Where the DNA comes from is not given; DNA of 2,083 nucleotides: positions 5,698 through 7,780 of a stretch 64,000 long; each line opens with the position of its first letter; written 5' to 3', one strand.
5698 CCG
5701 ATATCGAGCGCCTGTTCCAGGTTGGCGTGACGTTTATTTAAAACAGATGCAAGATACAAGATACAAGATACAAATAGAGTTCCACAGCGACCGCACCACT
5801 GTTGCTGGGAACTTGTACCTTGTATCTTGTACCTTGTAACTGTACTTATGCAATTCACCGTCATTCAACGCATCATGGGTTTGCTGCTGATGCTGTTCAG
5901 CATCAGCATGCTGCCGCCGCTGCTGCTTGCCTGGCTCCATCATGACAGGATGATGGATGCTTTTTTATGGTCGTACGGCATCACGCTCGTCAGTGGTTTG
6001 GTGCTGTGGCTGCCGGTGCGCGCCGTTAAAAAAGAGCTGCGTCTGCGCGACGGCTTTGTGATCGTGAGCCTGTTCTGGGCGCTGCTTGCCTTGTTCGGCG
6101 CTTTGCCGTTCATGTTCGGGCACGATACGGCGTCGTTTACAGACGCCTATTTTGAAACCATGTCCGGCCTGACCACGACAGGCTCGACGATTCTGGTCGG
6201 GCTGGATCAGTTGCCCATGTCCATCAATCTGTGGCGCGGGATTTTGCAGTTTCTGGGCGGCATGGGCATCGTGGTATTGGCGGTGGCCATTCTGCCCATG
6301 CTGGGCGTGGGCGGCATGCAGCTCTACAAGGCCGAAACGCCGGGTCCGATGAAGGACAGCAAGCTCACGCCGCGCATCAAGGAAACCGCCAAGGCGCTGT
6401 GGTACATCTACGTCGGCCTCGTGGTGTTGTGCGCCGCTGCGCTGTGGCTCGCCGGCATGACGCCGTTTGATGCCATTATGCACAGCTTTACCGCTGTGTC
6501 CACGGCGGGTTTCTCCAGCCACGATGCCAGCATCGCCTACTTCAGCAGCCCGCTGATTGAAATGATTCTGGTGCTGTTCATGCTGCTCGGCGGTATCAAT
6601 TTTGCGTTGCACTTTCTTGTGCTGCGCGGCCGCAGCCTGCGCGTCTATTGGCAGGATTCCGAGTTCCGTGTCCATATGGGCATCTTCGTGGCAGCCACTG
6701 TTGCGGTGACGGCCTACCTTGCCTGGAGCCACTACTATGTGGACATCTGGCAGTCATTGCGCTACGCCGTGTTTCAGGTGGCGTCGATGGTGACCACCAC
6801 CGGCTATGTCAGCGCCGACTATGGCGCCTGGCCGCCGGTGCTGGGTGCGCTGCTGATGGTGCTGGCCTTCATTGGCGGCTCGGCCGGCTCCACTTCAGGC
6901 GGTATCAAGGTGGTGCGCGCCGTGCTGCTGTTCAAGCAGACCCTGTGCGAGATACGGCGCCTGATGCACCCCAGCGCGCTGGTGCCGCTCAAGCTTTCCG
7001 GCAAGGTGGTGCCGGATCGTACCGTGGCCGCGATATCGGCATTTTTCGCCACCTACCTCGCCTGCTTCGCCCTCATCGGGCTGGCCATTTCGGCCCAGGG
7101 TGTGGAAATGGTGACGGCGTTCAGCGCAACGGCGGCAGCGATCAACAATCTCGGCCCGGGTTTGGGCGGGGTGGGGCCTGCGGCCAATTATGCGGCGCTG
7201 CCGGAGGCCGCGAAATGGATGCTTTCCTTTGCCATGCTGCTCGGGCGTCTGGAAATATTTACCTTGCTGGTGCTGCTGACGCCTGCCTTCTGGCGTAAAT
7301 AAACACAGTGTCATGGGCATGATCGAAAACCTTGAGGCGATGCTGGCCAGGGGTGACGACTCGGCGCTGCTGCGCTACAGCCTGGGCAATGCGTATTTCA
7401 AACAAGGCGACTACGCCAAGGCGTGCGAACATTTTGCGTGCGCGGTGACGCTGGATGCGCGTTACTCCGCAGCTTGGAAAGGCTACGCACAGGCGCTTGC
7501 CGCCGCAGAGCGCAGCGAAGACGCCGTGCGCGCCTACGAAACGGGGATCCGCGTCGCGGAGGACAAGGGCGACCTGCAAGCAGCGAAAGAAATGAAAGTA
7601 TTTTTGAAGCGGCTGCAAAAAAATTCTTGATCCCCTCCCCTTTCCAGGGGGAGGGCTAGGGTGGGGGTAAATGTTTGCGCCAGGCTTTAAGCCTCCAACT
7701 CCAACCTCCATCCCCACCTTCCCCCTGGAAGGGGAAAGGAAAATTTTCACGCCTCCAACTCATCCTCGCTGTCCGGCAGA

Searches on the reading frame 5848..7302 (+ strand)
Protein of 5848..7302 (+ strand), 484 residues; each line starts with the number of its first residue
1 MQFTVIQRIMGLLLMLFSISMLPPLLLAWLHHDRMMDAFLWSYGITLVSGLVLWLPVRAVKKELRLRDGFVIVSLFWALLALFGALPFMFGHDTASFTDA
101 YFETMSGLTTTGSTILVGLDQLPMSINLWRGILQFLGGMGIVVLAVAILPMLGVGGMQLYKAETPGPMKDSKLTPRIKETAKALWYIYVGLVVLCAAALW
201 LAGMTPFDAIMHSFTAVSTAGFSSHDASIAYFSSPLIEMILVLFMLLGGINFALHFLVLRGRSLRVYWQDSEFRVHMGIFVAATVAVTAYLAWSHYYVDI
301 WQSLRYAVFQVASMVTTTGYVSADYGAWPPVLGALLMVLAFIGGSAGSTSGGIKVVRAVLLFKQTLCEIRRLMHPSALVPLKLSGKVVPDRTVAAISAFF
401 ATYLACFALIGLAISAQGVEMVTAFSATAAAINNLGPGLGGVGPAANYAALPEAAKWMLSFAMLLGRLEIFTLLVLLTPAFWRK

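Call 13: find_encoding_contigs(protein=window:5848-7302:+, flank=10000, max_places=6)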
Protein window:5848-7302:+ (484 aa): 1 contig read that carries it; 1 place shown.
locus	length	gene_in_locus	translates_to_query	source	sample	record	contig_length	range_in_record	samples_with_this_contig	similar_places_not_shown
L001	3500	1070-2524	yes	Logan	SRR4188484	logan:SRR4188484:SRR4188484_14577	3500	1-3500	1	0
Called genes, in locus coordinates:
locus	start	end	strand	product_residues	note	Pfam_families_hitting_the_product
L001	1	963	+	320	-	?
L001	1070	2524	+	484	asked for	PF02386:TrkH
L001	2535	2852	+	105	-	PF13428:TPR_14 (faint), PF13432:TPR_16 (faint), PF13424:TPR_12 (weak), PF00515:TPR_1 (weak), PF07719:TPR_2 (faint), PF14559:TPR_19 (weak)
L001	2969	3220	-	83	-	PF09413:DUF2007 (weak)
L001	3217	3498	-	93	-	?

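Call 15: find_related_loci(query=window:5848-7302:+, collection=genome_contigs, flank=3000)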
Query window:5848-7302:+ (484 aa) in genome_contigs; peptide patterns used: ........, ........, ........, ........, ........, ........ (x = any residue, [..] = any of these).
61 stretches matched a pattern; 34 encode a relative of the query (tblastn E <= 1e-3); 34 distinct loci.
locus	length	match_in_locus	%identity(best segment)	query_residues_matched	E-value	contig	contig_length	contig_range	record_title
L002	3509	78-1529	75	1-484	0e+0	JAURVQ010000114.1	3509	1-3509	MAG: Gammaproteobacteria bacterium isolate E1_concoct.bin.78 E1_k141_142358, whole genome shotgun sequence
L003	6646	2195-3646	73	1-484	0e+0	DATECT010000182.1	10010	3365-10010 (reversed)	MAG TPA_asm: Gammaproteobacteria bacterium isolate SMAG_U8279 k141_2102158, whole genome shotgun sequence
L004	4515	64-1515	72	1-484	0e+0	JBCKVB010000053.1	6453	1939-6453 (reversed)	Gammaproteobacteria bacterium isolate SLM_LV1_0208-L22 Node_53_length_6453_cov_70.419976, whole genome shotgun sequence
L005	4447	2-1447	73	3-484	0e+0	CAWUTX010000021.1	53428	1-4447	MAG: uncultured Gammaproteobacteria bacterium isolate HER22_SIP_1000_bin_23_1 genome assembly, contig: HER22_SP_1000_bin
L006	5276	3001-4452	85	1-484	0e+0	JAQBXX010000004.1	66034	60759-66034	MAG: Proteobacteria bacterium isolate casp150-mb.297 NODE_1042_length_66034_cov_0.168514, whole genome shotgun sequence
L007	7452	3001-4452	74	1-484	0e+0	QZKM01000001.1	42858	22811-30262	MAG: Gammaproteobacteria bacterium isolate SURF_13 Ga0104751_1001271, whole genome shotgun sequence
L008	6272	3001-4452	74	1-484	0e+0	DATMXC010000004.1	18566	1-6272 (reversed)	MAG TPA_asm: Gammaproteobacteria bacterium isolate SMAG_U13110 k141_243148, whole genome shotgun sequence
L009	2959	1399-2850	72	1-484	0e+0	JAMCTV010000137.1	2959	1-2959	MAG: Gammaproteobacteria bacterium isolate FK_Sedi_A_Bin.151 NODE_97795_length_2959_cov_1.44739, whole genome shotgun se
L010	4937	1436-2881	74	1-482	0e+0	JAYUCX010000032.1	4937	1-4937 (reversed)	MAG: Gammaproteobacteria bacterium isolate GFS_7033 GFS_7033_31, whole genome shotgun sequence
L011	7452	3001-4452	73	1-484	0e+0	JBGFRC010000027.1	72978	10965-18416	MAG: Pseudomonadota bacterium isolate BA1A108.2019.Bin.10 NODE_306_length_72978_cov_10.822296, whole genome shotgun sequ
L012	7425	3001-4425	39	6-483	3e-103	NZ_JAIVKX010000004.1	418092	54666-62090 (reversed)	Alloyangia pacifica strain KcN7-14 KcN7-14_ctg004, whole genome shotgun sequence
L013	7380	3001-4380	41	21-483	3e-103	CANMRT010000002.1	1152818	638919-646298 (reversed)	uncultured Roseicyclus sp. isolate 2-601.fasta genome assembly, contig: NODE_2, whole genome shotgun sequence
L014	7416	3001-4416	40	9-483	1e-101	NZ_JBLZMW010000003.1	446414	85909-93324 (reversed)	Primorskyibacter sp. 2E107 NODE_3_length_446414_cov_112.132203, whole genome shotgun sequence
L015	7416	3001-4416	40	9-483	3e-101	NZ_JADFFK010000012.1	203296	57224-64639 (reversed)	Salipiger mangrovisoli strain 6D45A NODE_12_length_203396_cov_108.317063, whole genome shotgun sequence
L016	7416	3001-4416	39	9-483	9e-101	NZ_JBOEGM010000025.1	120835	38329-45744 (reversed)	MAG: Pelagimonas sp. isolate PBSAalp3 PBSA13b_contig_311, whole genome shotgun sequence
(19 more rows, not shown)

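Call 30: search_protein_families(library=ncbifam, proteins=[window:5848-7302:+])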
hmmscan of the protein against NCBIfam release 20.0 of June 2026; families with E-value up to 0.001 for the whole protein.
window:5848-7302:+ (484 aa): 2 families
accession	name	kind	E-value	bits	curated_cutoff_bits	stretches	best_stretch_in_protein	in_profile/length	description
NF008020.0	PRK10750.1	equivalog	1e-165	552.5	866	1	1-484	1-483/483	Trk system potassium transporter TrkH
TIGR00933.1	2a38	subfamily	8.7e-113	377.3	331.15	1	84-467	2-391/391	TrkH family potassium uptake protein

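Call 49: find_related_loci(query=window:5848-7302:+, collection=metagenome_contigs, flank=6000)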
Query window:5848-7302:+ (484 aa) in metagenome_contigs; peptide patterns used: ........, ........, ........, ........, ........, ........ (x = any residue, [..] = any of these).
64 stretches matched a pattern; 8 encode a relative of the query (tblastn E <= 1e-3); 8 distinct loci.
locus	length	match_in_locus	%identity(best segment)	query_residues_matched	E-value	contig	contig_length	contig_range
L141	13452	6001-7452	75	1-484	0e+0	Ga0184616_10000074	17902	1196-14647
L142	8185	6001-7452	74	1-484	0e+0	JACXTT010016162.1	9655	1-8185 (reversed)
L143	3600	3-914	70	181-484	1e-144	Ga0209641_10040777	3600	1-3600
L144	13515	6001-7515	37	1-484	8e-100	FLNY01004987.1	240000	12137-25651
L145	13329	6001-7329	40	39-484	2e-94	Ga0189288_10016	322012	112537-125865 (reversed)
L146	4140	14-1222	39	77-483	4e-83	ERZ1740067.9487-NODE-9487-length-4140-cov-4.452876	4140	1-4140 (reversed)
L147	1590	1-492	55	318-483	8e-46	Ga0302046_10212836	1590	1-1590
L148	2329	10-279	43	395-483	3e-19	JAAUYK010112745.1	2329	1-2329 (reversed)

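Call 77: find_homologous_proteins(query=window:5848-7302:+, max_evalue=1e-150)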
Query window:5848-7302:+ (484 aa): 5189 proteins with E <= 1e-150 among 8000 candidates; the best 120 are listed.
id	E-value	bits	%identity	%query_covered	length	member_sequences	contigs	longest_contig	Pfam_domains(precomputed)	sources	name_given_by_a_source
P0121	0.0e+0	1050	100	100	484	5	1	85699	PF02386.23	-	-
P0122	1.0e-291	986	94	100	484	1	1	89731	PF02386.23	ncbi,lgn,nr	ncbi:MAG: TrkH family potassium uptake protein [Gammaproteobacteria bacterium]|nr:TrkH family potass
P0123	5.2e-268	908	85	100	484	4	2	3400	PF02386.23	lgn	-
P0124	1.1e-233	795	74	100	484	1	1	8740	PF02386.23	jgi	jgi:trk system potassium uptake protein TrkH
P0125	2.8e-229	780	75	100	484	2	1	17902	PF02386.23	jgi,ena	-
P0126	5.1e-229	779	74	100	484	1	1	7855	PF02386.23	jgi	jgi:trk system potassium uptake protein TrkH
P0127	1.7e-228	777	74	100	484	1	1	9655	PF02386.23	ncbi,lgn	-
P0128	3.1e-228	777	73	100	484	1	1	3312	PF02386.23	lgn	-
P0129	3.8e-228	776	74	100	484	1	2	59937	PF02386.23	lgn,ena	-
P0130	4.0e-228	776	74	100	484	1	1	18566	PF02386.23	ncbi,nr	ncbi:MAG TPA: TrkH family potassium uptake protein [Gammaproteobacteria bacterium]|nr:TrkH family po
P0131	4.9e-228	776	74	100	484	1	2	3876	PF02386.23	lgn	-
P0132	7.0e-228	775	75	100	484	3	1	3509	PF02386.23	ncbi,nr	ncbi:MAG: TrkH family potassium uptake protein [Gammaproteobacteria bacterium]|nr:TrkH family potass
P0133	1.4e-227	774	72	100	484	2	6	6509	PF02386.23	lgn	-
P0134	1.0e-226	772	73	100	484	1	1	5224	PF02386.23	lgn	-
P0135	1.1e-226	771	74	100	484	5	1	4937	PF02386.23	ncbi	-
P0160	4.4e-203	694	93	71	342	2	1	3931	PF02386.23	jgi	jgi:trk system potassium uptake protein TrkH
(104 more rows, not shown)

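Call 78: find_encoding_contigs(protein=P0122, flank=10000, max_places=3)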
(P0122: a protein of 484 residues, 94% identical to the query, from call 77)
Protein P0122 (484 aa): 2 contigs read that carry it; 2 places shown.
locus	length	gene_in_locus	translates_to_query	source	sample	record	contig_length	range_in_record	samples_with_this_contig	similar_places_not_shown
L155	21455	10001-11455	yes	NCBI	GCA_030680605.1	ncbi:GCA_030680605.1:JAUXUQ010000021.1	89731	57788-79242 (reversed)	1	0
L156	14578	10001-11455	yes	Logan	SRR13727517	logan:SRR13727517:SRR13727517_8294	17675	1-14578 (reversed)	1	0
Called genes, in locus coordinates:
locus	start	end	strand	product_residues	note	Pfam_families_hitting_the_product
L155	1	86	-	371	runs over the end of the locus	PF02481:DNA_processg_A, PF17782:WHD_DprA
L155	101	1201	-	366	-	PF01476:LysM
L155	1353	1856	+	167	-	PF01327:Pep_deformylase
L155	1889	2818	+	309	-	PF00551:Formyl_trans_N, PF02911:Formyl_trans_C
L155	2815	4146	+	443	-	PF01029:NusB, PF22458:RsmF-B_ferredox, PF01189:Methyltr_RsmB-F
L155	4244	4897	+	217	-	PF14334:DUF4390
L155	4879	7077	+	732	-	PF00672:HAMP, PF00512:HisKA, PF02518:HATPase_c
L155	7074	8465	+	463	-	PF00072:Response_reg, PF00158:Sigma54_activat, PF14532:Sigma54_activ_2, PF07728:AAA_5 (faint), PF25601:AAA_lid_14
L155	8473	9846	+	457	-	PF00070:Pyr_redox (faint), PF01210:NAD_Gly3P_dh_N (faint), PF01262:AlaDh_PNT_C (faint), PF01370:Epimerase (faint), PF02254:TrkA_N, PF02080:TrkA_C, PF02254:TrkA_N, PF02080:TrkA_C, +9 more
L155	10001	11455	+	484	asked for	PF02386:TrkH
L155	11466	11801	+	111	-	PF12895:ANAPC3 (weak), PF07719:TPR_2 (faint), PF13428:TPR_14 (weak), PF13432:TPR_16 (weak), PF14559:TPR_19 (weak)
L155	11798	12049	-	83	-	PF09413:DUF2007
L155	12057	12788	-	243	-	PF01171:ATP_bind_3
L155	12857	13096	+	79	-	-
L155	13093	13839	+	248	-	PF04452:Methyltrans_RNA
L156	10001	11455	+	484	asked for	PF02386:TrkH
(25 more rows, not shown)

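Call 79: find_encoding_contigs(protein=P0160, flank=4000, max_places=3)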
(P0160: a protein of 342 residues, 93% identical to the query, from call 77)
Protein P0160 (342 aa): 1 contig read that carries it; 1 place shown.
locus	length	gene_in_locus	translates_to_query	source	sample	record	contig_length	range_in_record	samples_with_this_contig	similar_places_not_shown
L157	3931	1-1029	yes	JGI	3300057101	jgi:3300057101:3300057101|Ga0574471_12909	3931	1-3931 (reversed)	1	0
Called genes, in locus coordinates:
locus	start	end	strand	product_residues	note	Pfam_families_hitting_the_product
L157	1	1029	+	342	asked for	PF02386:TrkH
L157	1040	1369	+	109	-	PF13428:TPR_14 (faint), PF13432:TPR_16 (weak), PF14559:TPR_19 (weak)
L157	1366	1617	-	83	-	PF09413:DUF2007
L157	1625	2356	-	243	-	PF01171:ATP_bind_3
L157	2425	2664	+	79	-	-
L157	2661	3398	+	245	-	PF04452:Methyltrans_RNA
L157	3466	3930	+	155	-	?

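Call 80: find_encoding_contigs(protein=P0123, flank=4000, max_places=3)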
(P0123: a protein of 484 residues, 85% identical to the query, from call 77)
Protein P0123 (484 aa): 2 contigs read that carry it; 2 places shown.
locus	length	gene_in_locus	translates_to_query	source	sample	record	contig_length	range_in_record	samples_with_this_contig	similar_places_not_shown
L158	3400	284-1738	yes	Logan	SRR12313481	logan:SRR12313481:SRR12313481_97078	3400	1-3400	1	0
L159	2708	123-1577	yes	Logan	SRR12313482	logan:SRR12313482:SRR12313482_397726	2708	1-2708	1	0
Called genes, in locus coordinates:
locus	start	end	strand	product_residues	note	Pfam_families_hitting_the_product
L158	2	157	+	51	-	?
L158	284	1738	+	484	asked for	PF02386:TrkH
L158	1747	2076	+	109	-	PF13432:TPR_16 (faint), PF13428:TPR_14 (weak), PF07719:TPR_2 (weak), PF13181:TPR_8 (faint)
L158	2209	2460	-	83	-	PF09413:DUF2007 (weak)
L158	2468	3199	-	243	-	PF01171:ATP_bind_3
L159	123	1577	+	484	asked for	PF02386:TrkH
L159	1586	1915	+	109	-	PF13432:TPR_16 (faint), PF13428:TPR_14 (weak), PF07719:TPR_2 (weak), PF13181:TPR_8 (faint)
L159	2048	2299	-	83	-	PF09413:DUF2007 (weak)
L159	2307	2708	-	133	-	?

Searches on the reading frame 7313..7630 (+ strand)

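Call 30: search_protein_families(library=ncbifam, proteins=[window:7313-7630:+])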
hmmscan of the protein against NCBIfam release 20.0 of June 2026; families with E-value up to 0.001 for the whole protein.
window:7313-7630:+ (105 aa): 12 families
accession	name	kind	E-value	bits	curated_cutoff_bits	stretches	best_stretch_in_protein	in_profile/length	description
NF033920.0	C39_PA2778_fam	equivalog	1.9e-08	34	150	1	6-82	178-254/255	PA2778 family cysteine peptidase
TIGR02521.1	type_IV_pilW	equivalog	2.7e-08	33.7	154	1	18-88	31-101/234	type IV pilus biogenesis/stability protein PilW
NF040959.1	MamA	equivalog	2.8e-07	30.2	200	1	4-75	125-196/204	magnetosome protein MamA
NF011721.1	PRK15174.1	equivalog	1e-06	27.2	1200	1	5-85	233-317/656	Vi polysaccharide transport protein VexE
TIGR04510.1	mod_pep_cyc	subfamily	5.7e-06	25.1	400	1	17-76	397-456/814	putative peptide modification system cyclase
TIGR00540.1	TPR_hemY_coli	hypoth_equivalog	1.4e-05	24.1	142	1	3-76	311-383/385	heme biosynthesis-associated TPR protein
TIGR02917.1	PEP_TPR_lipo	equivalog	2.1e-05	22.6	312.2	1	8-92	455-537/899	XrtA/PEP-CTERM system TPR-repeat protein PrsT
TIGR02552.1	LcrH_SycD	equivalog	3e-05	23.8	104.8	1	22-83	22-83/136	SycD/LcrH family type III secretion system chaperone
NF047507.1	TPR_BatC_Lepto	exception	0.00013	21.5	175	1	21-56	99-134/214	TPR repeat-containing protein BatC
NF047481.1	lipo_LIC12587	subfamily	0.0003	20.2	200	1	15-74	91-152/213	LIC12587 family lipoprotein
NF008017.0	PRK10747.1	equivalog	0.00074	18.5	608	1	6-79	316-388/398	protoheme IX biogenesis protein HemY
NF052415.1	T3SS_chap_SctY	equivalog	0.00085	19.8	70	0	7-77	29-102/106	type III secretion apparatus assembly chaperone SctY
